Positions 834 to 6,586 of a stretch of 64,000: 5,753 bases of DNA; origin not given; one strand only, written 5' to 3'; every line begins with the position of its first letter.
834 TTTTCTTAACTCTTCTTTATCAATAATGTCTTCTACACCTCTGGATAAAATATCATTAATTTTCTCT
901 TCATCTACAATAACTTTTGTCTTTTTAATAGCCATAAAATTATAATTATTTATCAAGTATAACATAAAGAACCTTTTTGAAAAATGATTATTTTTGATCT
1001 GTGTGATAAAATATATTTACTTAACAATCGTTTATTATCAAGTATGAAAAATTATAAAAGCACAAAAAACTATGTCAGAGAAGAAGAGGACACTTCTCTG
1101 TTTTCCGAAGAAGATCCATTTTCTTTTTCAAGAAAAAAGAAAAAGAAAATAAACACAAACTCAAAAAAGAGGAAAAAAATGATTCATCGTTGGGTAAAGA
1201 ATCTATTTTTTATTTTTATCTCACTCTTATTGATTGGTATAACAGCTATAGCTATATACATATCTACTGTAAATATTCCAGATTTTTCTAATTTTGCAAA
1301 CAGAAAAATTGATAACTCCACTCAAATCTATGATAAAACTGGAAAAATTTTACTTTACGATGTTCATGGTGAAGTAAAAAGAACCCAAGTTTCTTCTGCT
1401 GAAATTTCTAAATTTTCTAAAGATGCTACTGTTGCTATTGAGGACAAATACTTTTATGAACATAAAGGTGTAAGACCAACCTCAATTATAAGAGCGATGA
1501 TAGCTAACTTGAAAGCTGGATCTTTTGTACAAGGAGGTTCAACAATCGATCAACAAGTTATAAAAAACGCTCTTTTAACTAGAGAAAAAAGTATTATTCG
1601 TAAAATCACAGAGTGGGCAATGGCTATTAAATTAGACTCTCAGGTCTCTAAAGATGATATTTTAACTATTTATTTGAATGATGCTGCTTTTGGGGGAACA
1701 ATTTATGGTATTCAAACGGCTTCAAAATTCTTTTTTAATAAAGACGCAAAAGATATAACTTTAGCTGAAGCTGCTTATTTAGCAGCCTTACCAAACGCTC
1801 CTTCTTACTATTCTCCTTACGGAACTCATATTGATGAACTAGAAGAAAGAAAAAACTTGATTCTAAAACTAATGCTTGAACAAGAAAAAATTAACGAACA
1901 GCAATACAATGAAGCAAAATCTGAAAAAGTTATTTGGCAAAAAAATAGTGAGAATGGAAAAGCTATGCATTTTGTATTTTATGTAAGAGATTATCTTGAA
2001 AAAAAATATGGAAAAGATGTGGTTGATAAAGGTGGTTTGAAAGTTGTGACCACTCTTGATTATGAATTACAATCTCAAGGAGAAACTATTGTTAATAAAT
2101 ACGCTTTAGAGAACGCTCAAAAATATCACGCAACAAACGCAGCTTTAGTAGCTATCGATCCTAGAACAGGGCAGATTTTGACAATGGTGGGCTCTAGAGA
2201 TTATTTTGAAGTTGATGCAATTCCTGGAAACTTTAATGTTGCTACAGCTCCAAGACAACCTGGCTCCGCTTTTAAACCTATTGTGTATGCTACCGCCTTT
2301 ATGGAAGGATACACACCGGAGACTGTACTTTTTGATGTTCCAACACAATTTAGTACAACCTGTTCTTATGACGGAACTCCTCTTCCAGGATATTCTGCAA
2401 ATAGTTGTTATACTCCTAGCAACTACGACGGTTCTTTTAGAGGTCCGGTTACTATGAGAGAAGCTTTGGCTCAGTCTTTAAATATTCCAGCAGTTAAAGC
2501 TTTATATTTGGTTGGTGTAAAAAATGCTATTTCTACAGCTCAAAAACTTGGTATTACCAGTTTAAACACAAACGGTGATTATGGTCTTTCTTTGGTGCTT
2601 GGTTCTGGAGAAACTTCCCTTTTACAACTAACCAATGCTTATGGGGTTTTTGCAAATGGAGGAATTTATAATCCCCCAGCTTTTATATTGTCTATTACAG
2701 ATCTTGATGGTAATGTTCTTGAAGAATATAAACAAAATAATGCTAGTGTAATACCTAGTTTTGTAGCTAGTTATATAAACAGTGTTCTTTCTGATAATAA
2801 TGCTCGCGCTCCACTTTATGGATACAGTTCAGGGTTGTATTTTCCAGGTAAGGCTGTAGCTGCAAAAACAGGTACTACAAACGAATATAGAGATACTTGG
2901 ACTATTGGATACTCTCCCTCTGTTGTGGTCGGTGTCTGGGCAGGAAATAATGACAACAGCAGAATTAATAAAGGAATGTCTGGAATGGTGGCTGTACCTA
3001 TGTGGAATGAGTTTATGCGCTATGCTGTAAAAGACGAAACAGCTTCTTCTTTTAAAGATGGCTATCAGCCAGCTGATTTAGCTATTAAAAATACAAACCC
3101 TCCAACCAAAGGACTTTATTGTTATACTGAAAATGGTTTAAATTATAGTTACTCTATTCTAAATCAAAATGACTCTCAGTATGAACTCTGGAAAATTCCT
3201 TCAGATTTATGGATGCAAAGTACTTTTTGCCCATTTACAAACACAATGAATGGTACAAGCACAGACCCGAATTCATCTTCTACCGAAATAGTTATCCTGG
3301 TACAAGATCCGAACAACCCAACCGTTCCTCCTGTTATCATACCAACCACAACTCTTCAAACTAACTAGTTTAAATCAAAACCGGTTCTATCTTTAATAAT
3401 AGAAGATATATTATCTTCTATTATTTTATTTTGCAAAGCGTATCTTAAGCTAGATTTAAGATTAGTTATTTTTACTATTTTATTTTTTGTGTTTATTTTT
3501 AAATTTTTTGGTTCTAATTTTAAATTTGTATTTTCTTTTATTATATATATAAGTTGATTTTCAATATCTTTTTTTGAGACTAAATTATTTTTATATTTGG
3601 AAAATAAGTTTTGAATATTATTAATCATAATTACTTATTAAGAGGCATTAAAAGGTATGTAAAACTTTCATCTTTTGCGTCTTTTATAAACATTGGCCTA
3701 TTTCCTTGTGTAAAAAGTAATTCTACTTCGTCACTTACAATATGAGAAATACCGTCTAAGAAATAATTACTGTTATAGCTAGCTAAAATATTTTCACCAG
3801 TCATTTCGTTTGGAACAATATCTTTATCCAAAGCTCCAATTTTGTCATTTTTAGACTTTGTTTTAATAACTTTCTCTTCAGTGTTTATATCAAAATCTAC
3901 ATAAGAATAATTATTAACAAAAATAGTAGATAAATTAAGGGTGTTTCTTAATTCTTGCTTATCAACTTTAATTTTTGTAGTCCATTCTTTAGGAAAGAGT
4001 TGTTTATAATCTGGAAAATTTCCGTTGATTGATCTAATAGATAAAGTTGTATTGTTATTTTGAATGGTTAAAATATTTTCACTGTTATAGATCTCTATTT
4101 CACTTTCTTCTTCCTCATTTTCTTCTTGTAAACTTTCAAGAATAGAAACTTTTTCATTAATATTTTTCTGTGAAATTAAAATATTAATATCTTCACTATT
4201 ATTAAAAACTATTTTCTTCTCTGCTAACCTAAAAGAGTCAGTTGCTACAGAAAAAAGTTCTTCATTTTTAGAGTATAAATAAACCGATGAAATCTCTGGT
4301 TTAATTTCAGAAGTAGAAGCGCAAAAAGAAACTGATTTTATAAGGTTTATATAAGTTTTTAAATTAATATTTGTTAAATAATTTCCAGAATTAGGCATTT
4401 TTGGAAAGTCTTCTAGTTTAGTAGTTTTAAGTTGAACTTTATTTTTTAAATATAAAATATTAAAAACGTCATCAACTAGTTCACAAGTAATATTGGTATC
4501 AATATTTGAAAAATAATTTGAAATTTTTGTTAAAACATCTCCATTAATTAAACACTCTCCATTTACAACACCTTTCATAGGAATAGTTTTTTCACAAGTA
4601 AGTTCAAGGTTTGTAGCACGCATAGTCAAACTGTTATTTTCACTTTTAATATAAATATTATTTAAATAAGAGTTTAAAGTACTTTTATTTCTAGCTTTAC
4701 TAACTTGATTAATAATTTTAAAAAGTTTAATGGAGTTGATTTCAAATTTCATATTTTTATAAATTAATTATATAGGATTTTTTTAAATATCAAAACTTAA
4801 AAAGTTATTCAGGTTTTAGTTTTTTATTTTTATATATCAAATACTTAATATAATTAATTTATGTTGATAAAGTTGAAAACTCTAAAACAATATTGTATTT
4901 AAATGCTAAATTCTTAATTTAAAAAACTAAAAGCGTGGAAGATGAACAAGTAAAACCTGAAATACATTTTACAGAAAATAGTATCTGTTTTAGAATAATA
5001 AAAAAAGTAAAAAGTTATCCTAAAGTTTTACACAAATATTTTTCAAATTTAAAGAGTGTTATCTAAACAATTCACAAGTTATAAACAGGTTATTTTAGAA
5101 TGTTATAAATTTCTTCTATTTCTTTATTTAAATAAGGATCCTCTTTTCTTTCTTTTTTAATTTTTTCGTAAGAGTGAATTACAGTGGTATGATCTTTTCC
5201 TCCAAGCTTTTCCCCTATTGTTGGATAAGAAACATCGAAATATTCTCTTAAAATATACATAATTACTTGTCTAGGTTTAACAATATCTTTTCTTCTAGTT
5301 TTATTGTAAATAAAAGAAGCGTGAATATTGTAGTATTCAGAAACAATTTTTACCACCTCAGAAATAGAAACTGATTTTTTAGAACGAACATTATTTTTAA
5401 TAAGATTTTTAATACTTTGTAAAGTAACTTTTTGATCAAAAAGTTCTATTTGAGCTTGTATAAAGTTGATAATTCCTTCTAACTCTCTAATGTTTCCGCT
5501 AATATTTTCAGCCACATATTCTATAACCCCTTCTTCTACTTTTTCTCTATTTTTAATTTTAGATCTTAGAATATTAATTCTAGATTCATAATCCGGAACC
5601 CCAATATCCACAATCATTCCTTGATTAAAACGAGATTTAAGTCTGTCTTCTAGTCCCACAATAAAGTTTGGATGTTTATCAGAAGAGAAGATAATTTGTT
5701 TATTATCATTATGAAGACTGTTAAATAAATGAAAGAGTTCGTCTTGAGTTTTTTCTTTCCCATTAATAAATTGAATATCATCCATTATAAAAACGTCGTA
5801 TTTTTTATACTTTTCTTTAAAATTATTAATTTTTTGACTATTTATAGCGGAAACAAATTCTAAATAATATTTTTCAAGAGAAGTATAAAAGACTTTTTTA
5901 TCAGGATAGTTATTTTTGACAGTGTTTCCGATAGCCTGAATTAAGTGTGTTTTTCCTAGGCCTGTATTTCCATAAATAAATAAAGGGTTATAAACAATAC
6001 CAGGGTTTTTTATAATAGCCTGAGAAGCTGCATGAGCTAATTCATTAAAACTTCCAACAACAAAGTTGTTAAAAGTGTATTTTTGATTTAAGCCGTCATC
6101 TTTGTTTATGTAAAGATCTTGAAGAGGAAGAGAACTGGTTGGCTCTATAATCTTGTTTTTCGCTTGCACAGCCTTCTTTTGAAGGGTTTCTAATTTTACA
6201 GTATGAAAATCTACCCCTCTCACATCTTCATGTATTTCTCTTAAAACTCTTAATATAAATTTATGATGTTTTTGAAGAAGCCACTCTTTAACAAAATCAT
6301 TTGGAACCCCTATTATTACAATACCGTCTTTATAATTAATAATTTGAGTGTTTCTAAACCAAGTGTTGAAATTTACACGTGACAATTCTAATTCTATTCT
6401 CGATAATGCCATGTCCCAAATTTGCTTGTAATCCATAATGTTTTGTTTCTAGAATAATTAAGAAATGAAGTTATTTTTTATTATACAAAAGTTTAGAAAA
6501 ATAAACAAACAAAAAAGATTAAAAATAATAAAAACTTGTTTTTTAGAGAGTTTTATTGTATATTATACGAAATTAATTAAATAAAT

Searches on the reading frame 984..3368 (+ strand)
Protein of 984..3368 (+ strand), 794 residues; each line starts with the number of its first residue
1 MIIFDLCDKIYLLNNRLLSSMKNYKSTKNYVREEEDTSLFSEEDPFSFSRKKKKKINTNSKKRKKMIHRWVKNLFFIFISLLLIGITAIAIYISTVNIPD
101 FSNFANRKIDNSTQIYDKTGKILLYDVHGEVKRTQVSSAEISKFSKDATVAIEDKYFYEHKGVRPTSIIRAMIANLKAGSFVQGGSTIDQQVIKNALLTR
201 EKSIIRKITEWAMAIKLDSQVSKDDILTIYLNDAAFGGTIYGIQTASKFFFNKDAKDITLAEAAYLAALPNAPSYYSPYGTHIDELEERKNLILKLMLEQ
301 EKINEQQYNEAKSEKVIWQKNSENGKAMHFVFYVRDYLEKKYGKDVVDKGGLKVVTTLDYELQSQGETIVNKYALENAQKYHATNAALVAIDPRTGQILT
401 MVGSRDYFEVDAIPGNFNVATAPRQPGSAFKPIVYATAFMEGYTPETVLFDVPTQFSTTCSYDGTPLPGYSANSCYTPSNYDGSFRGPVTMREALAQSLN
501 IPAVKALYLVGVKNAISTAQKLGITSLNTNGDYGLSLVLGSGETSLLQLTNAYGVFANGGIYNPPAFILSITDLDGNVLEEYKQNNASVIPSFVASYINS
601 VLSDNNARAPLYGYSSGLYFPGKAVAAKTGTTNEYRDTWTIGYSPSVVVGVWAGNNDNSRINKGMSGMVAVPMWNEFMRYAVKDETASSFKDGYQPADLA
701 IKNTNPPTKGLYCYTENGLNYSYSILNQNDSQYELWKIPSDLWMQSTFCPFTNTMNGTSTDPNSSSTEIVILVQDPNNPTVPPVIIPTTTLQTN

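Call 43: search_protein_families(library=pfam, proteins=[window:984-3368:+], max_evalue=0.0001)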
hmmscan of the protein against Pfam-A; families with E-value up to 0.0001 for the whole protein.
window:984-3368:+ (794 aa): 2 families
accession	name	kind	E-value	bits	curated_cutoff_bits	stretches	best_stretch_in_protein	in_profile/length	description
PF00912.28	Transgly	-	2.7e-58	196.8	27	1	129-297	10-177/178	Transglycosylase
PF00905.27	Transpeptidase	-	4.3e-24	85.7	22.1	1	387-676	2-296/299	Penicillin binding protein transpeptidase domain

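Call 51: find_encoding_contigs(protein=window:984-3368:+, flank=10000, max_places=2)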
Protein window:984-3368:+ (794 aa): 4 contigs read that carry it; 2 places shown.
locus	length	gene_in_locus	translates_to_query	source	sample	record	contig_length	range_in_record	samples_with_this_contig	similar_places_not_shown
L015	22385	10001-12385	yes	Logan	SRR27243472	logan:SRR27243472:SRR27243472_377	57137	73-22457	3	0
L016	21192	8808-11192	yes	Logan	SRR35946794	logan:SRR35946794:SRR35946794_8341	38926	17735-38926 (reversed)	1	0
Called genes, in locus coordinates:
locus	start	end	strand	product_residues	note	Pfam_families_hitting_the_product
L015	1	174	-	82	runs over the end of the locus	?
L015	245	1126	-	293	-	-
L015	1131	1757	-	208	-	-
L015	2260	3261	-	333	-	-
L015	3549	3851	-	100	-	-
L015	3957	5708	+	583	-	PF05157:MshEN (weak), PF25199:nSTAND_NTPase5 (faint), PF00437:T2SSE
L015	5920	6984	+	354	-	PF13173:AAA_14 (faint), PF00910:RNA_helicase (faint), PF06068:TIP49 (faint), PF05496:RuvB_N, PF07728:AAA_5, PF00004:AAA, PF17864:AAA_lid_4, PF05491:WHD_RuvB, +1 more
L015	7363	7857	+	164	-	-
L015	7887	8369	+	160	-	PF02075:RuvC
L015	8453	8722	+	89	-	-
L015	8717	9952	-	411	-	PF00579:tRNA-synt_1b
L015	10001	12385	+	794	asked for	PF00912:Transgly, PF00905:Transpeptidase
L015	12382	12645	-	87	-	-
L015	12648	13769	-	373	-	PF00712:DNA_pol3_beta, PF02767:DNA_pol3_beta_2, PF02768:DNA_pol3_beta_3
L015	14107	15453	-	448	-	PF11638:DnaA_N, PF00308:Bac_DnaA, PF01695:IstB_IS21 (weak), PF00004:AAA (weak), PF01637:ATPase_2 (weak), PF08299:Bac_DnaA_C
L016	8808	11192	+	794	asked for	PF00912:Transgly, PF00905:Transpeptidase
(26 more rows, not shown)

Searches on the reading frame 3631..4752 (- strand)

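Call 43: search_protein_families(library=pfam, proteins=[window:3631-4752:-], max_evalue=0.0001)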
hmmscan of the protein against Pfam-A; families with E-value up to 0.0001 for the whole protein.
window:3631-4752:- (373 aa): 3 families
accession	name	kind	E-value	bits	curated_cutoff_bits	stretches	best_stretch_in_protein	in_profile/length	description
PF02768.20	DNA_pol3_beta_3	-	5.7e-21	75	27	1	250-371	1-120/121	DNA polymerase III beta subunit, C-terminal domain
PF02767.21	DNA_pol3_beta_2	-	3.3e-19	69.7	27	1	129-248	2-116/116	DNA polymerase III beta subunit, central domain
PF00712.24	DNA_pol3_beta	-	3.3e-12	47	24.4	1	1-120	1-120/120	DNA polymerase III beta subunit, N-terminal domain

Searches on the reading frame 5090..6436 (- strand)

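Call 43: search_protein_families(library=pfam, proteins=[window:5090-6436:-], max_evalue=0.0001)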
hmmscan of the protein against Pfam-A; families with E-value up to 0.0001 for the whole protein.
window:5090-6436:- (448 aa): 7 families
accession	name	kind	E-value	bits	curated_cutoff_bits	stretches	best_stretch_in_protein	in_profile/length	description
PF00308.24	Bac_DnaA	-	1.9e-65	220.4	23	1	116-277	1-162/162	Bacterial DnaA ATPAse domain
PF08299.17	Bac_DnaA_C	-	2.6e-25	88.6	31.5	1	359-426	2-69/69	Bacterial dnaA protein helix-turn-helix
PF11638.13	DnaA_N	-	8e-12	45.1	24.6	1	5-65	2-63/65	DnaA N-terminal domain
PF01695.23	IstB_IS21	-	9.7e-08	32.2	24.1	1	153-251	96-192/238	IstB-like ATP binding protein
PF00004.35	AAA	-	4e-06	27.7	21.2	1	153-252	2-108/131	ATPase family associated with various cellular activities (AAA)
PF01637.24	ATPase_2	-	4.1e-06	27.2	33.2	1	149-259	20-123/225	ATPase domain predominantly from Archaea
PF13173.12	AAA_14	-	1.8e-05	25.2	27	1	150-236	3-86/129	AAA domain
